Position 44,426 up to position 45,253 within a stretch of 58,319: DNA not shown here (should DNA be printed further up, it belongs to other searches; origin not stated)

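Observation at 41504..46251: Stripped-down TTQ amine dehydrogenase operon: mauB-mauA joined to two dedicated cytochromes c and a cytoplasmic molybdoenzyme, with no mauE, mauD, mauG or cupredoxin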

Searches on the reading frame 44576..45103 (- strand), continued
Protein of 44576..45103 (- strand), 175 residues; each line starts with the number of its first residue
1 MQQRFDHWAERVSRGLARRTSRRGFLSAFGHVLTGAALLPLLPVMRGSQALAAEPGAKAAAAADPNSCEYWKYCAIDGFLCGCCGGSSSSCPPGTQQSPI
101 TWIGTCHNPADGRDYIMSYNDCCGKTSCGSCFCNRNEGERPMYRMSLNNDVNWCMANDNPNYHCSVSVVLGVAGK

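Call 13: get_annotated_region(hit=H1, flank=8000)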
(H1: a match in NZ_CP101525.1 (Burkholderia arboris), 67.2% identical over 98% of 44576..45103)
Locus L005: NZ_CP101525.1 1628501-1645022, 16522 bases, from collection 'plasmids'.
description: Burkholderia arboris strain MEC_B345 plasmid pla_1, complete sequence
organism: Burkholderia arboris (NCBI taxid 488730)
taxonomy: Bacteria; Pseudomonadota; Betaproteobacteria; Burkholderiales; Burkholderiaceae; Burkholderia; Burkholderia arboris
host: -; source: mixed culture,soil; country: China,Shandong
typing (MOB-suite, as given by PLSDB): non-mobilizable
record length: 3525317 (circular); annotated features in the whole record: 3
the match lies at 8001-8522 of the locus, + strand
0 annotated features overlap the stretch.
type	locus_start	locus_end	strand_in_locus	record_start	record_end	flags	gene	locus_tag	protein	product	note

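Call 14: get_annotated_region(hit=H5, flank=8000)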
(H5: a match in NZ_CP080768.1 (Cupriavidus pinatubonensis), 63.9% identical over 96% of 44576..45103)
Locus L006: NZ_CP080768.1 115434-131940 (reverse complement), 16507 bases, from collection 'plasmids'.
description: Cupriavidus pinatubonensis strain HN-2 plasmid p1, complete sequence
organism: Cupriavidus pinatubonensis (NCBI taxid 248026)
taxonomy: Bacteria; Pseudomonadota; Betaproteobacteria; Burkholderiales; Burkholderiaceae; Cupriavidus; Cupriavidus pinatubonensis
host: -; source: genomic assembly,soil; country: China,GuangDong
typing (MOB-suite, as given by PLSDB): non-mobilizable
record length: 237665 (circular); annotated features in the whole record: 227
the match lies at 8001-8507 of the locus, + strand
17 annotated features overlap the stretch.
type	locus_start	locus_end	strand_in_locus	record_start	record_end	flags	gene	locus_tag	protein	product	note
CDS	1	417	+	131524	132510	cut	-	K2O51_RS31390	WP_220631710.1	YCF48-related protein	-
CDS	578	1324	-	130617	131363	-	-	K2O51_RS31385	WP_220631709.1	hypothetical protein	-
CDS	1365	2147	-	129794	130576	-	-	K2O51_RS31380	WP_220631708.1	class II aldolase/adducin family protein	-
CDS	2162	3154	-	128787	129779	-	-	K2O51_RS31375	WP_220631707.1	tripartite tricarboxylate transporter substrate binding protein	-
CDS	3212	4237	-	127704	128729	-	-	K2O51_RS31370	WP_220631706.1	TauD/TfdA family dioxygenase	-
CDS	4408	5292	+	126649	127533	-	-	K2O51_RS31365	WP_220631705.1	LysR family transcriptional regulator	GO:0006355 - regulation of DNA-templated transcription [Evidence IEA]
CDS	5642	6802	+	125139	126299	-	-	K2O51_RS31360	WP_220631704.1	amine dehydrogenase large subunit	-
CDS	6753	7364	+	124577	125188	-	-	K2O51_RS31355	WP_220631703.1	MauE/DoxX family redox-associated membrane protein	GO:0030416 - methylamine metabolic process [Evidence IEA]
CDS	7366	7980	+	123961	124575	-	mauD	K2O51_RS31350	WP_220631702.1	methylamine dehydrogenase accessory protein MauD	-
CDS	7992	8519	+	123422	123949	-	-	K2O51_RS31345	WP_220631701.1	methylamine dehydrogenase light chain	GO:0009308 - amine metabolic process [Evidence IEA]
CDS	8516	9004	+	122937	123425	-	-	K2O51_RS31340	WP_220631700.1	cytochrome c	-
CDS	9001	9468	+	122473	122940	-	-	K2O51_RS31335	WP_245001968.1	cytochrome c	-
CDS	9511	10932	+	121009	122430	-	-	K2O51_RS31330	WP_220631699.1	aldehyde dehydrogenase family protein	-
CDS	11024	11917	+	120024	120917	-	-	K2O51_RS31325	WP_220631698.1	CoA ester lyase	-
CDS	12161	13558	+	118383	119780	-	-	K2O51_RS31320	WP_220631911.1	arylsulfatase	-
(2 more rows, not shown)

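Call 15: get_annotated_region(hit=H27, flank=8000)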
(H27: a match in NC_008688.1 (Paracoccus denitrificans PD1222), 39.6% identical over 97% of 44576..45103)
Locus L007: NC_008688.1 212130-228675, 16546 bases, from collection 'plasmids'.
description: Paracoccus denitrificans PD1222 plasmid 1, complete sequence
organism: Paracoccus denitrificans PD1222 (NCBI taxid 318586)
taxonomy: Bacteria; Pseudomonadota; Alphaproteobacteria; Rhodobacterales; Paracoccaceae; Paracoccus; Paracoccus denitrificans; Paracoccus denitrificans PD1222
host: -; source: -; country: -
typing (MOB-suite, as given by PLSDB): non-mobilizable; replicon rep_cluster_560,rep_cluster_969
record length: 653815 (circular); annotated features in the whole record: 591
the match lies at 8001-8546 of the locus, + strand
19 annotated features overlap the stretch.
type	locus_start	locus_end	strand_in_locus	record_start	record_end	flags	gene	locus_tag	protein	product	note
CDS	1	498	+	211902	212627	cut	-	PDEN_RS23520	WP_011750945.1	hypothetical protein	-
CDS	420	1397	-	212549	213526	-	-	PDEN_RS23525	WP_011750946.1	mechanosensitive ion channel family protein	-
CDS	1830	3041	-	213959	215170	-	-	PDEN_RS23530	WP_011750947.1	PQQ-dependent sugar dehydrogenase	-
CDS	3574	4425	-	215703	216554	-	mauR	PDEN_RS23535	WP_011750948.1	Mau operon transcriptional activator MauR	-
CDS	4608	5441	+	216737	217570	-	mauF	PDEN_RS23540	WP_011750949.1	methylamine utilization protein MauF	-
CDS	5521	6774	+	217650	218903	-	mauB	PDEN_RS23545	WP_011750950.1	methylamine dehydrogenase (amicyanin) large subunit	-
CDS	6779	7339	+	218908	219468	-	-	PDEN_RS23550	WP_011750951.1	MauE/DoxX family redox-associated membrane protein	GO:0030416 - methylamine metabolic process [Evidence IEA]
CDS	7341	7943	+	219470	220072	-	mauD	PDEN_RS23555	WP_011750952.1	methylamine dehydrogenase accessory protein MauD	-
CDS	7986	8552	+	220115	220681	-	mauA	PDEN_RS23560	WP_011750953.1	methylamine dehydrogenase (amicyanin) small subunit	-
CDS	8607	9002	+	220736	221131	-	-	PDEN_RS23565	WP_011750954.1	amicyanin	-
CDS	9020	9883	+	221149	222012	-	mauJ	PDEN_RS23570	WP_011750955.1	methylamine utilization protein MauJ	-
CDS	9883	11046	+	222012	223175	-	-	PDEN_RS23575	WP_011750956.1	methylamine utilization protein MauG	-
CDS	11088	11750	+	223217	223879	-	napG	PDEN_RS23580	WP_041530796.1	ferredoxin-type protein NapG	-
CDS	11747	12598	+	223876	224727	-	napH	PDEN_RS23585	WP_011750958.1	quinol dehydrogenase ferredoxin subunit NapH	-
CDS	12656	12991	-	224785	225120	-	-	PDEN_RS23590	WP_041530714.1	zinc ribbon domain-containing protein YjdM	-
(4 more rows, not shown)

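Call 16: get_annotated_region(hit=H11, flank=8000)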
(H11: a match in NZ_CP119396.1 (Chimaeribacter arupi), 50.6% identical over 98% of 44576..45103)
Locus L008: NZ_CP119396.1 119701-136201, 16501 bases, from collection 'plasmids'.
description: Chimaeribacter arupi strain DSM 115072 plasmid p353_DSM_115072, complete sequence
organism: Chimaeribacter arupi (NCBI taxid 2060066)
taxonomy: Bacteria; Pseudomonadota; Gammaproteobacteria; Enterobacterales; Yersiniaceae; Chimaeribacter; Chimaeribacter arupi
host: -; source: Homo sapiens,blood culture; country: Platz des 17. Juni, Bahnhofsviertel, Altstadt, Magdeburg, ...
typing (MOB-suite, as given by PLSDB): non-mobilizable
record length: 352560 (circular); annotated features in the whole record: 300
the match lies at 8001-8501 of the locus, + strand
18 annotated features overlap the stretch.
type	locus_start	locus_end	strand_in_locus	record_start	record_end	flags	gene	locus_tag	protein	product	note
CDS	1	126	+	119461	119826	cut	-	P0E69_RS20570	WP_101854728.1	hypothetical protein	-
CDS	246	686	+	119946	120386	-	umuD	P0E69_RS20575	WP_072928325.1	translesion error-prone DNA polymerase V autoproteolytic subunit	-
CDS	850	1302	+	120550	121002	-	-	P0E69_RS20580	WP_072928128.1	antitoxin Xre/MbcA/ParS toxin-binding domain-containing protein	-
CDS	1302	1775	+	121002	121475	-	-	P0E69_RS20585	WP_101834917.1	RES family NAD+ phosphorylase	-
CDS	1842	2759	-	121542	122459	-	-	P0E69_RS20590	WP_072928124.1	manganese catalase family protein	-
CDS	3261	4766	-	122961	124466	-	proP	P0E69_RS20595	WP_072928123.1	glycine betaine/L-proline transporter ProP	GO:0055085 - transmembrane transport [Evidence IEA]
CDS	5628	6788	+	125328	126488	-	-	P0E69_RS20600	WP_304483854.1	amine dehydrogenase large subunit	-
CDS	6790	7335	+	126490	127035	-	-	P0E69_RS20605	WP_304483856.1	MauE/DoxX family redox-associated membrane protein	GO:0030416 - methylamine metabolic process [Evidence IEA]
CDS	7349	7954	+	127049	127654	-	-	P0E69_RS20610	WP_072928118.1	thioredoxin-like domain-containing protein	-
CDS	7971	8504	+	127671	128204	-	-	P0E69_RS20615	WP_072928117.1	methylamine dehydrogenase light chain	GO:0009308 - amine metabolic process [Evidence IEA]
CDS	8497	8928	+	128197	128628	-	-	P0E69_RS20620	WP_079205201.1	c-type cytochrome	-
CDS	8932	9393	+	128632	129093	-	-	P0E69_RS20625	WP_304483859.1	hypothetical protein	-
CDS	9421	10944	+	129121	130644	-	-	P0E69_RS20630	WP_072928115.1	multicopper oxidase family protein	-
CDS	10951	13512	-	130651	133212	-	-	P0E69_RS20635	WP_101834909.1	EAL domain-containing protein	-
CDS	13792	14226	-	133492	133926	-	-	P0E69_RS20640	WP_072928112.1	pyridoxamine 5'-phosphate oxidase family protein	-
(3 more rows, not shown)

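Call 17: get_annotated_region(hit=H12, flank=8000)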
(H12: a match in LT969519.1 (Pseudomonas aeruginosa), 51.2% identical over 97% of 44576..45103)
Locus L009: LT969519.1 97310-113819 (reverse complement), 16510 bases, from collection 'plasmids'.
description: Pseudomonas aeruginosa isolate RW109 genome assembly, plasmid: RW109 plasmid 1
organism: Pseudomonas aeruginosa (NCBI taxid 287)
taxonomy: Bacteria; Pseudomonadota; Gammaproteobacteria; Pseudomonadales; Pseudomonadaceae; Pseudomonas; Pseudomonas aeruginosa
host: -; source: -; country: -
typing (MOB-suite, as given by PLSDB): non-mobilizable; replicon rep_cluster_1115
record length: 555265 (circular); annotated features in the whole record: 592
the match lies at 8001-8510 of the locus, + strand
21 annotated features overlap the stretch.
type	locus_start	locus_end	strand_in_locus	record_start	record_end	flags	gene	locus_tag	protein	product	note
CDS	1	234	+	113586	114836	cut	yceD_1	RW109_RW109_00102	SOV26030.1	General stress protein 16U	-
CDS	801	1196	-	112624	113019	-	-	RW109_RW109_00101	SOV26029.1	hypothetical protein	-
CDS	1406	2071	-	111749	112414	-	-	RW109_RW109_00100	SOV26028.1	hypothetical protein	-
CDS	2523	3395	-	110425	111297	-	phnV_1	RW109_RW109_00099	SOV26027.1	Putative 2-aminoethylphosphonate transport system permease protein PhnV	-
CDS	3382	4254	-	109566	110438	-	cysW_1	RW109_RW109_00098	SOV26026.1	Sulfate transport system permease protein CysW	-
CDS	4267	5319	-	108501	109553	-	-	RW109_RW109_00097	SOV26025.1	hypothetical protein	-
CDS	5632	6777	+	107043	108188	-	aauB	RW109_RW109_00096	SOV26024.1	Aralkylamine dehydrogenase heavy chain precursor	-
CDS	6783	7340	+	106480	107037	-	mauE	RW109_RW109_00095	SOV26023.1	Methylamine utilization protein MauE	-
CDS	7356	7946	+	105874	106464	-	mauD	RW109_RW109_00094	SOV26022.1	Methylamine utilization protein MauD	-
CDS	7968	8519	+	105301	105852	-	aauA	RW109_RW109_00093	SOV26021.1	Aralkylamine dehydrogenase light chain precursor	-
CDS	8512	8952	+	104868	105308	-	cycA_2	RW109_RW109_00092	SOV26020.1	Cytochrome c-552 precursor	-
CDS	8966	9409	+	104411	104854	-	cycA_1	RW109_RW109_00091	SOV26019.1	Cytochrome c-552 precursor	-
CDS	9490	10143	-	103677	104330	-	serB_1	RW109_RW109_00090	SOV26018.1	Phosphoserine phosphatase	-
CDS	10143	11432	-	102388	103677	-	apeB_1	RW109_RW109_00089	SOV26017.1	putative M18 family aminopeptidase 2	-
CDS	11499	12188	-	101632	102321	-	-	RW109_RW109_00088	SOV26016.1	hypothetical protein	-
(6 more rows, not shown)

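Call 18: get_annotated_region(hit=H30, flank=8000)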
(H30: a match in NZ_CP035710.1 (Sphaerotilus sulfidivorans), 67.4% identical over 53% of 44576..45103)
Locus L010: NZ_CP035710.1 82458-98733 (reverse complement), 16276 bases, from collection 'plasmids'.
description: Sphaerotilus sulfidivorans strain D-507 plasmid pSna507_unt10, complete sequence
organism: Sphaerotilus sulfidivorans (NCBI taxid 639200)
taxonomy: Bacteria; Pseudomonadota; Betaproteobacteria; Burkholderiales; Sphaerotilaceae; Sphaerotilus; Sphaerotilus sulfidivorans
host: -; source: cell culture; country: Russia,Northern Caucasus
typing (MOB-suite, as given by PLSDB): non-mobilizable
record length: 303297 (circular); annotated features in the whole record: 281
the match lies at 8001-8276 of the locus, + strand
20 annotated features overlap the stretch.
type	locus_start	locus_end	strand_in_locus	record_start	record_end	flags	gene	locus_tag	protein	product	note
CDS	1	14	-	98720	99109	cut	-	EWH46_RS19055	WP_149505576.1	hypothetical protein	-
CDS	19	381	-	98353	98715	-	-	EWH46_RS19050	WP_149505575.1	ABC transporter ATP-binding protein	-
CDS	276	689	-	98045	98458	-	-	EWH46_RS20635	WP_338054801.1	iron chelate uptake ABC transporter family permease subunit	-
CDS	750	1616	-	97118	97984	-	-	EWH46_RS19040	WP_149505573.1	ABC transporter substrate-binding protein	-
CDS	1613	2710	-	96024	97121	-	-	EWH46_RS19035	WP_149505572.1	ChuX/HutX family heme-like substrate-binding protein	-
CDS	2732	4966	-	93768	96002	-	-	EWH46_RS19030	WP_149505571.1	TonB-dependent hemoglobin/transferrin/lactoferrin family receptor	GO:0006810 - transport [Evidence IEA]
CDS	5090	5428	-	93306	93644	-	-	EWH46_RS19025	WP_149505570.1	hypothetical protein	-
CDS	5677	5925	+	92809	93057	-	-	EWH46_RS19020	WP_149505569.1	hypothetical protein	-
CDS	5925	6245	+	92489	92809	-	-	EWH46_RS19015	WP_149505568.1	helix-turn-helix domain-containing protein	-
CDS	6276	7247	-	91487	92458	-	-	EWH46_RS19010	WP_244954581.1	tripartite tricarboxylate transporter substrate-binding protein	-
CDS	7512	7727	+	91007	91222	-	-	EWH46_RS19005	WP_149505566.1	hypothetical protein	-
CDS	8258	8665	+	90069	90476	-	-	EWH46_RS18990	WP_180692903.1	cytochrome c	-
CDS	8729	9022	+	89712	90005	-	-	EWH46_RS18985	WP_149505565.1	cytochrome c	-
CDS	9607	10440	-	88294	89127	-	-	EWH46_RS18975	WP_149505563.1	IclR family transcriptional regulator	GO:0006355 - regulation of DNA-templated transcription [Evidence IEA]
CDS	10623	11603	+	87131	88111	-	-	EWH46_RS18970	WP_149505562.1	MBL fold metallo-hydrolase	-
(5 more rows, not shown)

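Call 25: find_related_loci(query=A1, collection=genome_contigs, flank=10000)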
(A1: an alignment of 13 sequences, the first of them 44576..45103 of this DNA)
Query A1 (175 aa) in genome_contigs; peptide patterns used: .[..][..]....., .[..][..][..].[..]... (x = any residue, [..] = any of these).
600 stretches matched a pattern (row limit reached: there are more); 580 encode a relative of the query (tblastn E <= 1e-3); the best 80 are kept; 80 distinct loci.
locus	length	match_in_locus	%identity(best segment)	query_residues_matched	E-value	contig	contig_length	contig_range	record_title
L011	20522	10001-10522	93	1-175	1e-104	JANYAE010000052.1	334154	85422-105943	MAG: Proteobacteria bacterium isolate GL140_5_metabat_18 GL140_5_k141_2698996, whole genome shotgun sequence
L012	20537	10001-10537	77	1-175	1e-90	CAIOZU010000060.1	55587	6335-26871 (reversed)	MAG: uncultured proteobacterium isolate Umea_bin-02876 genome assembly, contig: bin-02876:60/73, whole genome shotgun se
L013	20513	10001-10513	73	5-175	2e-88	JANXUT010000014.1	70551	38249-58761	MAG: Proteobacteria bacterium isolate 340R_metabat_153 340R_k141_382099, whole genome shotgun sequence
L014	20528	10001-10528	89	1-175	7e-88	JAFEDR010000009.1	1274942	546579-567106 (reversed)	MAG: Proteobacteria bacterium isolate SZAS-85 LIN-566__9__length-1274942, whole genome shotgun sequence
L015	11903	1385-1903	71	3-175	2e-82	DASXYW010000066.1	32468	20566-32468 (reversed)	MAG TPA_asm: Steroidobacteraceae bacterium isolate SMAG_U4835 k141_595567, whole genome shotgun sequence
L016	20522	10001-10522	69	1-175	6e-82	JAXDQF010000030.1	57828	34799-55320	MAG: Gammaproteobacteria bacterium isolate BP_729 scaffold_1844358, whole genome shotgun sequence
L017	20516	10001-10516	71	1-175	3e-81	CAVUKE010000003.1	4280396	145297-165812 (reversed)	MAG: uncultured proteobacterium isolate MFD01716.bin.2.9 genome assembly, contig: contig_12247, whole genome shotgun seq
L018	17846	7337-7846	72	3-175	7e-81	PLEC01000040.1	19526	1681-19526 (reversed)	MAG: Gammaproteobacteria bacterium isolate palsa_1201 73.20111000_P1M.14_contig_27425, whole genome shotgun sequence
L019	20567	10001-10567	69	1-175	9e-81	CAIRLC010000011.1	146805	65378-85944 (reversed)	MAG: uncultured proteobacterium isolate KR1_bin-0782 genome assembly, contig: bin-0782:11/46, whole genome shotgun seque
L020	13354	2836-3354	69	3-175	7e-81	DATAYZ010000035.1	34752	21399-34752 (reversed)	MAG TPA_asm: Steroidobacteraceae bacterium isolate SMAG_U5692 k141_2805723, whole genome shotgun sequence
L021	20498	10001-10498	71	5-175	1e-80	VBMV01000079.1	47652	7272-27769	MAG: Gammaproteobacteria bacterium isolate GP_4 14_0903_02_20cm_scaffold_131, whole genome shotgun sequence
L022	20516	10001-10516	71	1-175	2e-80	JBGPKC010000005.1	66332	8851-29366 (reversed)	MAG: Steroidobacteraceae bacterium isolate OBJ_0618_7090110_295 k141_5688816_length_66332_cov_16.9963, whole genome shot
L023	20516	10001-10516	70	1-175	4e-80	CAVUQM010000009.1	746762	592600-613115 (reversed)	MAG: uncultured proteobacterium isolate MFD01633.bin.2.186 genome assembly, contig: contig_3287, whole genome shotgun se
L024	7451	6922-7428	71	2-175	6e-80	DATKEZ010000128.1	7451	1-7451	MAG TPA_asm: Steroidobacteraceae bacterium isolate SMAG_U14512 k141_2351004, whole genome shotgun sequence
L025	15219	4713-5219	70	5-175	6e-80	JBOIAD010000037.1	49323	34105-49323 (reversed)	MAG: Steroidobacteraceae bacterium isolate TC-S_metawrap_bin.199 k127_2066921, whole genome shotgun sequence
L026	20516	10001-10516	70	1-175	1e-79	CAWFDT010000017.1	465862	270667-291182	MAG: uncultured proteobacterium isolate MFD05521.bin.1.250 genome assembly, contig: contig_89292, whole genome shotgun s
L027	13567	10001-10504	71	5-175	6e-79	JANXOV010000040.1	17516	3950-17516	MAG: Proteobacteria bacterium isolate GL140_1_concoct_66 GL140_1_k141_831126, whole genome shotgun sequence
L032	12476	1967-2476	68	3-175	1e-78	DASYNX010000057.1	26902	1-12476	MAG TPA_asm: Steroidobacteraceae bacterium isolate SMAG_U4414 k141_4282428, whole genome shotgun sequence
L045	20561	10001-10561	63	5-174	2e-76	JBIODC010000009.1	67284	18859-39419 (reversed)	MAG: Steroidobacterales bacterium isolate GcC5-11 k141_1547053_length_67284_cov_46.4255, whole genome shotgun sequence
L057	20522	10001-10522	65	5-175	5e-74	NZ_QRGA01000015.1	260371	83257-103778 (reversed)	Trinickia dinghuensis strain DHOM06 scaffold15, whole genome shotgun sequence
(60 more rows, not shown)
